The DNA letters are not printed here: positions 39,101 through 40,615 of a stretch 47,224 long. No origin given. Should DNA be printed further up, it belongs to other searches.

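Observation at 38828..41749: Candidate uncharacterized module: diverged EF-Tu paralog (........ / SKLD) plus membrane metallophosphoesterase, preceded by a small secreted protein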

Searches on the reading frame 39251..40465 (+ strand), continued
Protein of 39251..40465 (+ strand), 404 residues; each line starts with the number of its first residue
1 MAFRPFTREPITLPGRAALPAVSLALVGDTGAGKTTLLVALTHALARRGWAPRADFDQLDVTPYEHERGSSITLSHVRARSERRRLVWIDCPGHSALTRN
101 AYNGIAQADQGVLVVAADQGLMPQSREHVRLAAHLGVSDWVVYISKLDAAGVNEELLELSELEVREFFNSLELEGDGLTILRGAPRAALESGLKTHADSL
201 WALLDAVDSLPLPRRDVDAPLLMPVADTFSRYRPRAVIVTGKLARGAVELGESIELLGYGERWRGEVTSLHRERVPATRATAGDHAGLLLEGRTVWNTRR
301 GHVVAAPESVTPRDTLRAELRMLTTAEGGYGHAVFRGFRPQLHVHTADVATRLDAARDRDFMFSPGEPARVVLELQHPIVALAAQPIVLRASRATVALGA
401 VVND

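Call 25: search_protein_representatives(alignment_id=A2)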
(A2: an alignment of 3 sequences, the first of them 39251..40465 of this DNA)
Query: 3 sequences, 406 profile positions. Proteins with E-value up to 0.001 (for the whole library): 19689; up to 1e-10: 7471; up to 1e-30: 631. The best 150 are listed.
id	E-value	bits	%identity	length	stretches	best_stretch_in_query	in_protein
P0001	4.6e-241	816.2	-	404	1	1-406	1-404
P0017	2.7e-84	299.9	-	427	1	17-405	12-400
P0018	2.5e-80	286.9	-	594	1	19-404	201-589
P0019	5.9e-77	275.8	-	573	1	19-403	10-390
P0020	6.1e-73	262.5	-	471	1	19-403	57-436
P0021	1.8e-72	261.0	-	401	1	22-403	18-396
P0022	2.9e-71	257.0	-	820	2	89-404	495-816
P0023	7.8e-71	255.6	-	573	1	15-403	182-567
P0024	1.4e-70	254.7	-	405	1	18-403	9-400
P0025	1.1e-69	251.8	-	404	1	22-404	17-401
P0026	1.3e-69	251.6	-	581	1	19-403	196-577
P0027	8.2e-69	248.9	-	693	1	9-403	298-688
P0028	9.2e-69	248.8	-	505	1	20-403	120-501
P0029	1.6e-68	247.9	-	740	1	23-403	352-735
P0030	3.1e-67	243.7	-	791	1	20-403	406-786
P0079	1.7e-55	205.0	-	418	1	18-404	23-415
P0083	8.1e-55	202.8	-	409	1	20-406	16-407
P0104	2.0e-53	198.2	-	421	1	12-404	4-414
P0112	2.1e-52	194.9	-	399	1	15-405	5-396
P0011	2.2e-52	194.8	-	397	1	14-405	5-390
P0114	2.5e-52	194.6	-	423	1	20-386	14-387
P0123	1.4e-51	192.2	-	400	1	17-403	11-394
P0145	1.5e-49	185.5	-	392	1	18-404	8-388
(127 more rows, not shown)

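Call 30: find_homologous_proteins(query=A3, max_evalue=1e-30)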
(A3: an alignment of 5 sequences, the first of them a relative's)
Query A3 (5 sequences) (404 aa, profile of the alignment): 7 proteins with E <= 1e-30 among 8000 candidates.
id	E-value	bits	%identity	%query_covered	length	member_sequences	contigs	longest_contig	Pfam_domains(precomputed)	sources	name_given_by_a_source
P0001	4.2e-201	686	100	100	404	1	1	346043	PF03143.24,PF00009.34,PF13191.13,PF03144.32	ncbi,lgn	-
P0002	6.3e-201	686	81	100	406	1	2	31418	PF03143.24,PF00009.34,PF03144.32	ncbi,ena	-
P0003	2.2e-196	671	56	100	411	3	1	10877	PF03143.24,PF00009.34,PF03144.32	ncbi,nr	ncbi:MAG: 50S ribosome-binding GTPase [Myxococcales bacterium]|nr:50S ribosome-binding GTPase [Myxoc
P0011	3.5e-164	565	34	96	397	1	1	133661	PF00009.34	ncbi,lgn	-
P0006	3.2e-86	308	38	95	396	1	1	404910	PF03143.24,PF00009.34,PF03144.32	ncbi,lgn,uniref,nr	ncbi:elongation factor Tu [Streptomyces sp. RS10V-4]|uniref:elongation factor Tu n=1 Tax=Streptomyce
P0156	6.4e-63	231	31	88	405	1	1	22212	PF03143.24,PF00009.34,PF03144.32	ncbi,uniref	ncbi:GTP-binding protein [Rhizobium mongolense]|uniref:GTP-binding protein n=1 Tax=Rhizobium mongole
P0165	2.5e-31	127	26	95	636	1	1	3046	PF01926.30,PF09107.18,PF09106.18,PF00009.34,PF25461.2,PF03144.32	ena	-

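Call 31: find_encoding_contigs(protein=P0017, flank=8000)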
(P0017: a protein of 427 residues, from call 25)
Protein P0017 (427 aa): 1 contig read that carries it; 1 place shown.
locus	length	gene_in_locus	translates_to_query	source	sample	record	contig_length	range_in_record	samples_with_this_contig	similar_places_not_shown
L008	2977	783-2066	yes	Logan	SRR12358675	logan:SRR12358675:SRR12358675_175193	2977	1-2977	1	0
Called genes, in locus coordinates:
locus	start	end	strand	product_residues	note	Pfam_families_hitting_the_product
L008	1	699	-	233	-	?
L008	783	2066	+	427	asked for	PF00009:GTP_EFTU, PF03144:GTP_EFTU_D2 (weak), PF03143:GTP_EFTU_D3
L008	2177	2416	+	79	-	-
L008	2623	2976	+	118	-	?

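Call 33: find_related_loci(query=A2, collection=metagenome_contigs, flank=8000)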
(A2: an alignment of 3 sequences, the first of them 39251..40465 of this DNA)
Query A2 (404 aa) in metagenome_contigs; peptide patterns used: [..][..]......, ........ (x = any residue, [..] = any of these).
121 stretches matched a pattern; 8 encode a relative of the query (tblastn E <= 1e-3); 8 distinct loci.
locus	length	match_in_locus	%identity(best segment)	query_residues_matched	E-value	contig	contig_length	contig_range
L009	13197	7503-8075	31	86-267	3e-10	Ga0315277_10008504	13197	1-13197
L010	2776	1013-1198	37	86-148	2e-9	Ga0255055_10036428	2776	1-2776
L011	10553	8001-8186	40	86-148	4e-9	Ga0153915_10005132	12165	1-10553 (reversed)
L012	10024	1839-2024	40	86-148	4e-9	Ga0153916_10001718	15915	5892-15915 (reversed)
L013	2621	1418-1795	29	24-148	3e-9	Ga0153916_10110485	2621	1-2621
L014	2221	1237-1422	38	86-148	3e-9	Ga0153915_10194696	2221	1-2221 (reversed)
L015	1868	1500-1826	32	24-130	9e-9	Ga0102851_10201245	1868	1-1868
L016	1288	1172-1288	51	86-124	1e-7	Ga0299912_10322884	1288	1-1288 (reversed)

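Call 34: find_related_loci(query=A3, collection=viral_contigs, flank=5000)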
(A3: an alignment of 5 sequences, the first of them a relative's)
Query A3 (404 aa) in viral_contigs; peptide patterns used: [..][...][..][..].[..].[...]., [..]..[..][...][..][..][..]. (x = any residue, [..] = any of these).
166 stretches matched a pattern, but none encodes a relative of the query by tblastn (E <= 1e-3).

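Call 50: search_protein_families(library=padloc, proteins=[window:39251-40465:+, P0003, P0011, P0017, L005:1-513:+, L004:3638-4429:-], max_evalue=0.001)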
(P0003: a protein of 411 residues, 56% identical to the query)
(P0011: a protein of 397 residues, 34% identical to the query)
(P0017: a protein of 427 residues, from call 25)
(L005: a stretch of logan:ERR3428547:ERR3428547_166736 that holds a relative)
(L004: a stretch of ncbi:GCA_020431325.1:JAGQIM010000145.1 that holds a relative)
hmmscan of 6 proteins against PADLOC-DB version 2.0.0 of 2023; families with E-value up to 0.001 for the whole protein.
window:39251-40465:+ (404 aa): 1 family
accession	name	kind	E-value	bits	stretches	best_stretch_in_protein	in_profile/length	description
PDLC03839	LeoA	-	9.9e-05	19.6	1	17-155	53-181/559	-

P0003 (411 aa): 2 families
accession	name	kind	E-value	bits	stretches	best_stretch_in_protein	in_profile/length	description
PDLC03839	LeoA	-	3.7e-06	24.3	1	21-138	56-162/559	-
PDLC04135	mad3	-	0.00077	17.1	0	24-50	24-50/374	mads_3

P0011 (397 aa): 0 families

P0017 (427 aa): 1 family
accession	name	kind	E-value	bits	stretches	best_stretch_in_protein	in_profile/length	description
PDLC03839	LeoA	-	0.00059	17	0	10-150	51-181/559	-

L005:1-513:+ (170 aa): 5 families
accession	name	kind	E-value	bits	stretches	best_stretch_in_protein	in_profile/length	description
PDLC02196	IetA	-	1.5e-20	72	1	2-160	162-319/374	-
PDLC04232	IetA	-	1.8e-13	48.6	1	2-137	156-288/330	-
PDLC02195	IetA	-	6.1e-12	43.5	1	2-137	177-311/395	-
PDLC04231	IetA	-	6.3e-10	37.3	1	2-93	157-248/262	-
PDLC00914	TRIP13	-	3.3e-07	28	1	17-105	139-231/302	TRIP13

L004:3638-4429:- (263 aa): 2 families
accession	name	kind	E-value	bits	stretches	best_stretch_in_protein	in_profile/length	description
PDLC04163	HEC-09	-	9.8e-10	36.4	1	163-215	96-150/203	-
PDLC01154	NYN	-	2.4e-06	25.2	1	167-216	225-274/310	"LabA-like protein, NYN family nuclease"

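Call 56: predict_structure(alignment_id=A1)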
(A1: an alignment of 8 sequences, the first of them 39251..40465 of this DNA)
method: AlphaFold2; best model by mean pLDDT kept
length: 404 residues; sequences in the alignment: 8
mean_pLDDT: 85.5   pTM: 0.86
mean pLDDT of the five models: 85.5, 82.7, 81.5, 78.8, 77.9
residues with pLDDT >= 90: 211; 70-90: 144; 50-70: 34; < 50: 15
segments of 3 or more residues with pLDDT < 50: 1-15
pLDDT, mean of each block of 10 residues (from residue 1): 29 54 93 88 85 65 58 77 89 82 91 95 91 94 92 93 96 91 90 81 95 90 91 79 95 95 93 85 93 86 95 93 85 86 92 75 86 94 92 87 78
secondary structure, 60 per line:
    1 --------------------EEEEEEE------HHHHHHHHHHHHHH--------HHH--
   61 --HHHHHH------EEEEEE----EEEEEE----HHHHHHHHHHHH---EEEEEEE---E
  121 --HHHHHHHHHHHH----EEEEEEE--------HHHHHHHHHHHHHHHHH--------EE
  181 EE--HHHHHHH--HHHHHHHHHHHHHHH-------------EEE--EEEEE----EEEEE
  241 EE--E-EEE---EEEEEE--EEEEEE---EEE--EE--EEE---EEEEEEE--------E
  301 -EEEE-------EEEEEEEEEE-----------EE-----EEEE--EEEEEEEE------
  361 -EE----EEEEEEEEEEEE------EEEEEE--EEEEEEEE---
elements in order: E21-27 H34-47 H63-68 E75-80 E85-90 H95-106 E110-116 H123-134 E139-145 H154-170 E179-182 H185-191 H194-208 E222-224 E227-231 E236-242 E247-249 E253-258 E261-266 E270-272 E279-281 E285-291 E302-305 E313-322 E341-344 E347-354 E368-379 E386-391 E394-401

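Call 59: fold_search(model_id=the predicted structure, library=pdb)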
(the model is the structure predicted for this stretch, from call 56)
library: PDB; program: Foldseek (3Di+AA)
matches with E <= 10: 1958; with E <= 0.001: 1174
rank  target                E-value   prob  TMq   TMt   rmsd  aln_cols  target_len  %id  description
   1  1exm                  1.3e-45  1.00  0.90  0.90   2.1       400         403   35  CRYSTAL STRUCTURE OF THERMUS THERMOPHILUS ELONGATION FACTOR TU (EF-TU) IN COMPLEX WITH THE GTP ANALOGUE GPPNHP. (released 2000-06-07)
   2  1eft                  8.3e-45  1.00  0.89  0.89   2.1       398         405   35  THE CRYSTAL STRUCTURE OF ELONGATION FACTOR EF-TU FROM THERMUS AQUATICUS IN THE GTP CONFORMATION (released 1994-08-31)
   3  2c78                  3.0e-44  1.00  0.82  0.83   3.4       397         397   35  EF-Tu complexed with a GTP analog and the antibiotic pulvomycin (released 2006-03-16)
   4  4h9g                  3.7e-44  1.00  0.91  0.91   2.0       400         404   35  Probing EF-Tu with a very small brominated fragment library identifies the CCA pocket (released 2013-09-11)
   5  4lbv                  9.6e-44  1.00  0.90  0.90   2.1       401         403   35  Identifying ligand binding hot spots in proteins using brominated fragments (released 2013-09-11)
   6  4lby                  6.4e-43  1.00  0.91  0.91   2.0       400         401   35  Identifying ligand binding hot spots in proteins using brominated fragments (released 2013-09-11)
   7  2c77_A                1.4e-42  1.00  0.85  0.85   3.0       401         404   35  EF-Tu complexed with a GTP analog and the antibiotic GE2270 A (released 2006-03-16)
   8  5wdt_z                1.0e-41  1.00  0.89  0.92   2.2       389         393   35  70S ribosome-EF-Tu H84A complex with GppNHp (released 2018-04-25)
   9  1ttt_A                1.9e-41  1.00  0.90  0.90   2.0       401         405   36  Phe-tRNA, elongation factoR EF-TU:GDPNP ternary complex (released 1996-12-23)
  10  5we4_z                2.5e-41  1.00  0.90  0.92   2.1       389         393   35  70S ribosome-EF-Tu wt complex with GppNHp (released 2018-04-25)
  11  1ha3_A                2.7e-41  1.00  0.82  0.84   3.7       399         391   34  ELONGATION FACTOR TU IN COMPLEX WITH aurodox (released 2001-05-15)
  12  5w76                  8.1e-41  1.00  0.51  0.53  10.7       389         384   36  Crystal Structure of Reconstructed Bacterial Elongation Factor Node 168 (released 2018-04-25)
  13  4v68_AZ               1.1e-40  1.00  0.81  0.87   3.7       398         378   33  T. thermophilus 70S ribosome in complex with mRNA, tRNAs and EF-Tu.GDP.kirromycin ternary complex, fitted to a 6.4 A  (released 2014-07-09)
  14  5we6_z                1.2e-40  1.00  0.90  0.92   2.0       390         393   35  70S ribosome-EF-Tu H84A complex with GTP and cognate tRNA (released 2018-04-25)
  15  2bvn_A                1.3e-40  1.00  0.81  0.88   3.9       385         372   33  E. coli EF-Tu:GDPNP in complex with the antibiotic enacyloxin IIa (released 2005-09-01)
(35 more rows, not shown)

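Call 66: list_cluster_members(proteins=[P0017, P0025, P0104, P0112, P0079, P0114, P0083, P0123, P0021, P0145])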
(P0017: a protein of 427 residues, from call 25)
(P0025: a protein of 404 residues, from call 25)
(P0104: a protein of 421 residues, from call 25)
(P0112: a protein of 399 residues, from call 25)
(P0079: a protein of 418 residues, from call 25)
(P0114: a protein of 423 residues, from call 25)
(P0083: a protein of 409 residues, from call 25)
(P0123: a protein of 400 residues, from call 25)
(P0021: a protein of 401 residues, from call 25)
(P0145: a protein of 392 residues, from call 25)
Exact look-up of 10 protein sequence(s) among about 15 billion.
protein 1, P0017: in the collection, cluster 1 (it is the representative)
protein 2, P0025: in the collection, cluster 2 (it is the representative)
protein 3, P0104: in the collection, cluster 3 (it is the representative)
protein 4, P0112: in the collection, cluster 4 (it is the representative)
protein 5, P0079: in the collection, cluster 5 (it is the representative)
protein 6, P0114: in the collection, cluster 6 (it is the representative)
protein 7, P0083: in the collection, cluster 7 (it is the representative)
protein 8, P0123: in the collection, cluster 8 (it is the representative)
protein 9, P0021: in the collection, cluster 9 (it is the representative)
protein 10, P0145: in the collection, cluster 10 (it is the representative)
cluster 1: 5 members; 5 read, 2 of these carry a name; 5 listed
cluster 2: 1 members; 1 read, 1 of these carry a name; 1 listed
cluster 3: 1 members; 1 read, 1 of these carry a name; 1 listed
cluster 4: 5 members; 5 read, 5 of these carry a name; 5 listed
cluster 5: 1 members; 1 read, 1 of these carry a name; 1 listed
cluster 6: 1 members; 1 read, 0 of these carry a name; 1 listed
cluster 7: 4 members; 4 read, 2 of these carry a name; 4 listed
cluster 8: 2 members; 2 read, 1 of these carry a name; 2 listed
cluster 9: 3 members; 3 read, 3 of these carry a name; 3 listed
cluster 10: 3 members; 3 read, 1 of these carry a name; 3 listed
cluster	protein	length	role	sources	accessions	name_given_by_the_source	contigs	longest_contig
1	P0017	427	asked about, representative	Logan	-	-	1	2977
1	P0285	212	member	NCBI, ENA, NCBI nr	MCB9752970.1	MAG: hypothetical protein H6713_23700 [Myxococcales bacterium] | hypothetical protein [Myxococcales bacterium]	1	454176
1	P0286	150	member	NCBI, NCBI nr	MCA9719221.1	MAG: elongation factor Tu [Myxococcales bacterium] | elongation factor Tu [Myxococcales bacterium]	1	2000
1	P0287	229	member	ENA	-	-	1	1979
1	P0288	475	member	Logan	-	-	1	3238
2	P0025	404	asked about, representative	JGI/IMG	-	elongation factor Tu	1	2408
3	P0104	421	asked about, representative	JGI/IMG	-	elongation factor Tu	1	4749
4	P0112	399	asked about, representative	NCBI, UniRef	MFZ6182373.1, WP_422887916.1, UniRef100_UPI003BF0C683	GTP-binding protein [Nannocystis pusilla] | GTP-binding protein n=1 Tax=Nannocystis pusilla TaxID=889268 RepID=UPI003BF0C683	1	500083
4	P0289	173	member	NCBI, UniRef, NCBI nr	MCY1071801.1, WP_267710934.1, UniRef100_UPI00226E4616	EF-Tu/IF-2/RF-3 family GTPase [Nannocystis sp. RBIL2] | EF-Tu/IF-2/RF-3 family GTPase n=1 Tax=Nannocystis sp. RBIL2 TaxID=2996788 ...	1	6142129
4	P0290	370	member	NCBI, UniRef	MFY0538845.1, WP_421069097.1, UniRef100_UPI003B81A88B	GTP-binding protein [Nannocystis pusilla] | GTP-binding protein n=1 Tax=Nannocystis pusilla TaxID=889268 RepID=UPI003B81A88B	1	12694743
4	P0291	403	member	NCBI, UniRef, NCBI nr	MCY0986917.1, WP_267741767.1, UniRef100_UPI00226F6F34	GTP-binding protein [Nannocystis sp. ILAH1] | GTP-binding protein n=1 Tax=Nannocystis sp. ILAH1 TaxID=2996789 RepID=UPI00226F6F34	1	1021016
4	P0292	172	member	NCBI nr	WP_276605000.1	EF-Tu/IF-2/RF-3 family GTPase [Nannocystis sp. RBIL2]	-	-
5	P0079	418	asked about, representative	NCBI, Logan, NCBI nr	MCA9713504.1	MAG: 50S ribosome-binding GTPase [Myxococcales bacterium] | 50S ribosome-binding GTPase [Myxococcales bacterium]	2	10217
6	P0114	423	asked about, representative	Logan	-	-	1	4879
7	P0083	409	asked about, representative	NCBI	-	-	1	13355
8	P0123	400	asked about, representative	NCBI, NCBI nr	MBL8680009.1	MAG: elongation factor Tu [Myxococcales bacterium] | elongation factor Tu [Myxococcales bacterium]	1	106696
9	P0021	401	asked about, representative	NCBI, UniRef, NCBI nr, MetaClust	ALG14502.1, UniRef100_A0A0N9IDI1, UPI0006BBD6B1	elongation factor Tu [Kibdelosporangium phytohabitans] | Elongation factor Tu n=1 Tax=Kibdelosporangium phytohabitans TaxID=860235 ... | status=active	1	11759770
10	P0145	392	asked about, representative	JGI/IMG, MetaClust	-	\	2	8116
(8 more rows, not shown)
